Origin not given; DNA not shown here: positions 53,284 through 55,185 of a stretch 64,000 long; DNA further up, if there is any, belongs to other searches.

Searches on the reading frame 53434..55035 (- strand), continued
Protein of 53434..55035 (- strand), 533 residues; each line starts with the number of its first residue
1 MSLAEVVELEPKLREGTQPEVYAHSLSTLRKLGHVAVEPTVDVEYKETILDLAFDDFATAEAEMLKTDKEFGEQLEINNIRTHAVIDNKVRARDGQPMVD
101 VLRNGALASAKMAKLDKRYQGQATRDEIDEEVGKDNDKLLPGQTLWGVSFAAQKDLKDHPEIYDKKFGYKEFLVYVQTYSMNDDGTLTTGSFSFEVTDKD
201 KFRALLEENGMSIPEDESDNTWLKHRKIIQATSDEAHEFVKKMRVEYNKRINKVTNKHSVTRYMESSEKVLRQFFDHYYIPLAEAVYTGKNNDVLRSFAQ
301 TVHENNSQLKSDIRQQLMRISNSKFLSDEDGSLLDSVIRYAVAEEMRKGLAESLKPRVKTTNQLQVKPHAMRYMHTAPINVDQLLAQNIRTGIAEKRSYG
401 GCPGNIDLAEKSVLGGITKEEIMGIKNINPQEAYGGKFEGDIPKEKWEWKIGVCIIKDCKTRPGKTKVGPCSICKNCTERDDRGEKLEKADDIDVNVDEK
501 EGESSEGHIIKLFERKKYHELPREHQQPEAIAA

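Call 51: find_related_loci(query=A1, collection=genome_contigs, flank=4000)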
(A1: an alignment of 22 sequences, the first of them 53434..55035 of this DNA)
Query A1 (533 aa) in genome_contigs; peptide patterns used: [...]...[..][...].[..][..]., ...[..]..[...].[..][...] (x = any residue, [..] = any of these).
52 stretches matched a pattern; 14 encode a relative of the query (tblastn E <= 1e-3); 14 distinct loci.
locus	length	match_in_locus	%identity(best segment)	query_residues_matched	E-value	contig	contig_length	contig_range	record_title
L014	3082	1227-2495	40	2-437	1e-95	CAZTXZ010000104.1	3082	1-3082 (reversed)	MAG TPA_asm: uncultured Candidatus Saccharibacteria bacterium isolate SRP193066_co1_228 genome assembly, contig: NODE_33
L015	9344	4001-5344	37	20-475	6e-93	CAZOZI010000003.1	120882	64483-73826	MAG TPA_asm: uncultured Candidatus Saccharibacteria bacterium isolate SRP200132_co1_79 genome assembly, contig: NODE_142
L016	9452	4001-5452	36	20-516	4e-92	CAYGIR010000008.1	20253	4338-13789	MAG TPA_asm: uncultured Candidatus Saccharibacteria bacterium isolate ERP113451_co1_98 genome assembly, contig: NODE_306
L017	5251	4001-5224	40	18-421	4e-89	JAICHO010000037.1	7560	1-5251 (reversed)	MAG: Candidatus Saccharibacteria bacterium isolate GZL_FP_2_bin.7 k141_4122488_length_7560_cov_11.0011, whole genome sho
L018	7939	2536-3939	37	18-475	2e-84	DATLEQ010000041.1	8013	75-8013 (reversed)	MAG TPA_asm: Candidatus Limnocylindrales bacterium isolate SMAG_U14380 k141_6913318, whole genome shotgun sequence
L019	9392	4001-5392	35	20-484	9e-83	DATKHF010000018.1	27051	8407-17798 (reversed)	MAG TPA_asm: Candidatus Saccharimonadales bacterium isolate SMAG_U14570 k141_31930, whole genome shotgun sequence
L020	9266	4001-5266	38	6-446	7e-80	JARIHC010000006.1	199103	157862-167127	MAG: Candidatus Saccharibacteria bacterium isolate CullarsAll.DT.06 k141_902944, whole genome shotgun sequence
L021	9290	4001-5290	36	4-437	2e-78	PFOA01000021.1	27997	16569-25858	MAG: Candidatus Saccharibacteria bacterium CG_4_10_14_0_2_um_filter_52_9 CG_4_10_14_0.2_scaffold_543_c, whole genome sho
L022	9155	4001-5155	34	54-440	7e-72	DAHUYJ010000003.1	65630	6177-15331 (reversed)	MAG TPA_asm: Candidatus Saccharibacteria bacterium isolate clean1668 NODE_3_length_65630_cov_5.750492, whole genome shot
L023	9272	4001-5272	32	22-441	3e-75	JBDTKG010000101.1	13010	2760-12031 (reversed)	MAG: Candidatus Saccharimonadales bacterium isolate cluster2_bin.71 k127_4996856, whole genome shotgun sequence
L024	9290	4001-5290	32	5-437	4e-69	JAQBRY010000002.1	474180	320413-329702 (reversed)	MAG: Candidatus Saccharibacteria bacterium isolate RYN_413 scaffold_288720, whole genome shotgun sequence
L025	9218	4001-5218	31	20-417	2e-61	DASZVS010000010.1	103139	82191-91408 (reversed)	MAG TPA_asm: Candidatus Saccharimonadales bacterium isolate SMAG_U6137 k141_36788, whole genome shotgun sequence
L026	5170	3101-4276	32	2-402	7e-56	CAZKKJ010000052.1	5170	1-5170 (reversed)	MAG TPA_asm: uncultured Candidatus Saccharibacteria bacterium isolate SRP342105_co1_130 genome assembly, contig: NODE_23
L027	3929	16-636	33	232-437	2e-29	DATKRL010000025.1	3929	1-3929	MAG TPA_asm: Candidatus Dormiibacterota bacterium isolate SMAG_U14027 k141_1204654, whole genome shotgun sequence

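Call 55: fold_search(model_id=the predicted structure, library=pdb)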
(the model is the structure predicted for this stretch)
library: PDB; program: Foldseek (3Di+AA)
matches with E <= 10: 387; with E <= 0.001: 0
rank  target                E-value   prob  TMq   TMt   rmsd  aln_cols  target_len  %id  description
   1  5l9w_A                6.3e-02  0.33  0.16  0.13  12.1       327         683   11  Crystal structure of the Apc core complex (released 2017-01-18)
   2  6yra_B                2.2e-01  0.21  0.16  0.15  13.1       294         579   10  Crystal structure of ATP-dependent caprolactamase from Pseudomonas jessenii (released 2021-04-21)
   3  5zr3_C                2.7e-01  0.08  0.11  0.18  18.1       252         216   10  Crystal structure of Hsp90-alpha N-terminal domain in complex with 4-(3-isopropyl-4-(4-(1-methyl-1H-pyrazol-4-yl)-1H-i (released 2019-01-02)
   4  5y77_A                3.6e-01  0.04  0.08  0.08  18.6       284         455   10  Crystal structure of Pseudomonas fluorescens Kynurenine 3-monooxygenase in complex with L-KYN (seMet derivative) (released 2017-12-27)
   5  5m45_A                4.5e-01  0.13  0.16  0.13  12.1       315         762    8  Structure of Acetone Carboxylase purified from Xanthobacter autotrophicus (released 2017-08-09)
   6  6foz_A                4.7e-01  0.04  0.08  0.09  19.6       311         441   10  The crystal structure of P.fluorescens Kynurenine 3-monooxygenase (KMO) in complex with competitive inhibitor No. 13 (released 2019-08-21)
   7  3hdu_A                4.7e-01  0.02  0.06  0.11  18.6       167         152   14  CRYSTAL STRUCTURE OF A PUTATIVE THIOESTERASE (SYN_01977) FROM SYNTROPHUS ACIDITROPHICUS SB AT 2.50 A RESOLUTION (released 2009-06-02)
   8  1a3y_A                6.1e-01  0.06  0.06  0.15   8.4        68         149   24  ODORANT BINDING PROTEIN FROM NASAL MUCOSA OF PIG (released 1999-02-16)
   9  5x6p_B                6.1e-01  0.03  0.07  0.08  18.5       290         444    9  Crystal structure of Pseudomonas fluorescens KMO (released 2018-02-21)
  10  5x6q                  6.1e-01  0.03  0.07  0.08  19.3       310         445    9  Crystal structure of Pseudomonas fluorescens KMO in complex with Ro 61-8048 (released 2018-02-21)
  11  8gsm_J                6.7e-01  0.03  0.07  0.08  18.1       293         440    9  Crystal Structure of VibMO1 (released 2023-09-13)
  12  2y6r_D                7.1e-01  0.05  0.06  0.08  14.4       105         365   13  Structure of the TetX monooxygenase in complex with the substrate 7- chlortetracycline (released 2011-03-23)
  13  2y6r_A                7.1e-01  0.05  0.06  0.08  14.3       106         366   13  Structure of the TetX monooxygenase in complex with the substrate 7- chlortetracycline (released 2011-03-23)
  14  5svb_D                7.5e-01  0.09  0.16  0.13  12.6       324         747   11  Mechanism of ATP-Dependent Acetone Carboxylation, Acetone Carboxylase AMP bound structure (released 2017-08-09)
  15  5y7a                  7.5e-01  0.03  0.08  0.09  19.5       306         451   10  Crystal structure of Pseudomonas fluorescens Kynurenine 3-monooxygenase in complex with L-KYN (released 2017-12-27)
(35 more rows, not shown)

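Call 56: fold_search(model_id=the predicted structure, library=viral)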
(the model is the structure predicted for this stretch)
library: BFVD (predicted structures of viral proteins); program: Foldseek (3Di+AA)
matches with E <= 10: 122; with E <= 0.001: 0
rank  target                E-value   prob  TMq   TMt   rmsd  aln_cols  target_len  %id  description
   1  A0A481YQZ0            3.2e-01  0.09  0.11  0.19  18.9       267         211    8  Uncharacterized protein [Marseillevirus LCMAC101]
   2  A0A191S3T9            4.3e-01  0.03  0.05  0.07  45.6       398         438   13  U79 protein [macacine betaherpesvirus 9]
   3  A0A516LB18            6.5e-01  0.03  0.10  0.08  22.7       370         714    9  (no name in the UniProt tables at hand)
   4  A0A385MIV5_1          8.0e-01  0.02  0.08  0.04  32.1       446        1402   12  Polyprotein [Cluster bean endornavirus 1]
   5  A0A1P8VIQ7            1.0e+00  0.02  0.09  0.05  33.0       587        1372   11  Virion protein [Murid betaherpesvirus 3]
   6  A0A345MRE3            1.1e+00  0.04  0.08  0.16  18.1       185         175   11  (no name in the UniProt tables at hand)
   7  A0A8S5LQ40            1.2e+00  0.20  0.07  0.23   6.3        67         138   12  Uncharacterized protein [Myoviridae sp. ct0f722]
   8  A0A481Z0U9            1.2e+00  0.07  0.10  0.22  17.3       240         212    8  Synaptobrevin [Mimivirus LCMiAC01]
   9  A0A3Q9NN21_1          1.2e+00  0.02  0.09  0.05  32.7       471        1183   13  (no name in the UniProt tables at hand)
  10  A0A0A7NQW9            1.3e+00  0.08  0.09  0.23  15.3       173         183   10  Uncharacterized protein [Lactobacillus phage LfeInf]
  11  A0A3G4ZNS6            1.3e+00  0.06  0.14  0.10  20.5       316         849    9  ATP-dependent endonuclease [Terrestrivirus sp.]
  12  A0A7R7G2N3            1.4e+00  0.04  0.08  0.09  15.8       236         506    9  (no name in the UniProt tables at hand)
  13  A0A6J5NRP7            1.4e+00  0.03  0.08  0.11  23.6       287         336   11  Uncharacterized protein [uncultured Caudovirales phage]
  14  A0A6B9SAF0            1.5e+00  0.03  0.13  0.11  20.2       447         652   10  RNA-dependent RNA polymerase (Fragment) [Rondonia orthonairovirus]
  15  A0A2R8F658            1.5e+00  0.01  0.07  0.04  44.3       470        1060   10  CPXV219 protein [Cowpox virus]
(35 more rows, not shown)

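Call 71: find_related_loci(query=A1, collection=viral_contigs, flank=5000)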
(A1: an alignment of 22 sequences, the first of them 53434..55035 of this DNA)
Query A1 (533 aa) in viral_contigs; peptide patterns used: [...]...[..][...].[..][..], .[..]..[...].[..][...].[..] (x = any residue, [..] = any of these).
16 stretches matched a pattern, but none encodes a relative of the query by tblastn (E <= 1e-3).

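Call 79: search_protein_families(library=pfam, proteins=[L022:2868-3281:+, L022:3263-3814:+, L012:2238-2837:+, L005:4019-4696:+], max_evalue=0.01)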
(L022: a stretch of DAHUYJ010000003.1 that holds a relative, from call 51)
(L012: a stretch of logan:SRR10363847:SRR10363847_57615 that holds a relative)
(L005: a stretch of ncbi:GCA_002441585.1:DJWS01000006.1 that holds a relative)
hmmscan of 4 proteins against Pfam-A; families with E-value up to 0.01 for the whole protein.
L022:2868-3281:+ (137 aa): 1 family
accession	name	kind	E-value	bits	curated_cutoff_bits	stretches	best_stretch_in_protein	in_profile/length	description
PF14478.12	DUF4430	-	6.6e-17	62.2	23.8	1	69-136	1-71/72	Domain of unknown function (DUF4430)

L022:3263-3814:+ (183 aa): 1 family
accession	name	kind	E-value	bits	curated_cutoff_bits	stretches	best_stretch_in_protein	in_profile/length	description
PF20221.3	DUF6580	-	6.7e-42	143.9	27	1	10-168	4-155/162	Family of unknown function (DUF6580)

L012:2238-2837:+ (199 aa): 0 families

L005:4019-4696:+ (225 aa): 0 families

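Call 80: search_protein_families(library=ncbifam, proteins=[L022:2868-3281:+, L022:3263-3814:+, L012:2238-2837:+, L005:4019-4696:+], max_evalue=0.01)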
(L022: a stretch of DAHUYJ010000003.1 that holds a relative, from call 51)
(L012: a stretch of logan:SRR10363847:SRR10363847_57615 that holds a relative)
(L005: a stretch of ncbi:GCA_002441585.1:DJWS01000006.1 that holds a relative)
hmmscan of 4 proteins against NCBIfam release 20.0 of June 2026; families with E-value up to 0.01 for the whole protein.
L022:2868-3281:+ (137 aa): 1 family
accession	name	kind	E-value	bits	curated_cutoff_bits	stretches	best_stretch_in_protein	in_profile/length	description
NF038083.1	CU044_5270_fam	subfamily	0.007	16.2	100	1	18-100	27-109/284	CU044_5270 family protein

L022:3263-3814:+ (183 aa): 0 families

L012:2238-2837:+ (199 aa): 0 families

L005:4019-4696:+ (225 aa): 0 families

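Call 91: search_protein_families(library=pfam, alignment_id=A1, max_evalue=1)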
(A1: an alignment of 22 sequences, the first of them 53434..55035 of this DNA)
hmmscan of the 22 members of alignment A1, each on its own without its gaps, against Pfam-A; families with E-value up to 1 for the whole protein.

A. member 1, window:53434-55035:- (533 aa): 1 family
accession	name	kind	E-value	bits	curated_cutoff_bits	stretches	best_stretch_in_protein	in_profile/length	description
PF06847.16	Arc_PepC_II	-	0.063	14.3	29.9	0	272-315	15-57/93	Archaeal Peptidase A24 C-terminus Type II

B. families by the number of members that match (of 22 scanned): 33 families (the first 25 are shown)
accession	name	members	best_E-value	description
PF05129.18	Zn_ribbon_Elf1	3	0.08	Transcription elongation factor Elf1 like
PF25434.1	NUCB1_N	2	0.014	NUCB1-like, N-terminal domain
PF18928.5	DUF5677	2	0.038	Family of unknown function (DUF5677)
PF06847.16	Arc_PepC_II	2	0.063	Archaeal Peptidase A24 C-terminus Type II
PF07305.17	DUF1454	1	0.0023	Protein of unknown function (DUF1454)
PF03119.21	DNA_ligase_ZBD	1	0.0027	NAD-dependent DNA ligase C4 zinc finger domain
PF23545.1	Zn_ribbon_HMPTM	1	0.0028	HMPTM N-terminal zinc ribbon domain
PF06518.16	DUF1104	1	0.0067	Protein of unknown function (DUF1104)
PF11004.14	Kdo_hydroxy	1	0.0098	3-deoxy-D-manno-oct-2-ulosonic acid (Kdo) hydroxylase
PF23454.1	Zn_ribbon_Brz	1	0.018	Transcriptional regulator Brz zinc beta ribbon domain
PF22860.2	DUF7017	1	0.034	Domain of unknown function (DUF7017)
PF10497.14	zf-4CXXC_R1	1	0.065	Zinc-finger domain of monoamine-oxidase A repressor R1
PF09116.15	gp45-slide_C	1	0.066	gp45 sliding clamp, C terminal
PF09010.15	AsiA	1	0.074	Anti-Sigma Factor A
PF22128.2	Alp7A_like_C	1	0.076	Alp7A C-terminal domain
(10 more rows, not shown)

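Call 96: search_solved_structures(query=L022:3263-3814:+, max_evalue=10)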
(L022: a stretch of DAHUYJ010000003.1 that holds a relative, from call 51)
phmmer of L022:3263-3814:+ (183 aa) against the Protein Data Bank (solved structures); distinct sequences matched with E-value up to 10: 2.
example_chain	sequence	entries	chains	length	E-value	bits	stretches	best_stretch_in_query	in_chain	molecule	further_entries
7z79_A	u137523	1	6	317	0.22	14.7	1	102-138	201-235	Aminotransferase, class 4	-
9j32_A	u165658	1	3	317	0.22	14.7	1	102-138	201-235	Aminotransferase, class 4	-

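Call 97: search_solved_structures(query=L022:2868-3281:+, max_evalue=10)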
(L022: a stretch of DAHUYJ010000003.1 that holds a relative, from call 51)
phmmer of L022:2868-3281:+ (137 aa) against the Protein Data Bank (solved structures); distinct sequences matched with E-value up to 10: 2.
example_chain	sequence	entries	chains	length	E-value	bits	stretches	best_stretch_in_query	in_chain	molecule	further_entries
4kki_A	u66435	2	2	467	0.32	14.5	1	87-134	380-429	Transcobalamin-1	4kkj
8ixt_A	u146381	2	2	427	0.74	13.4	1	84-135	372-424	Transcobalamin-2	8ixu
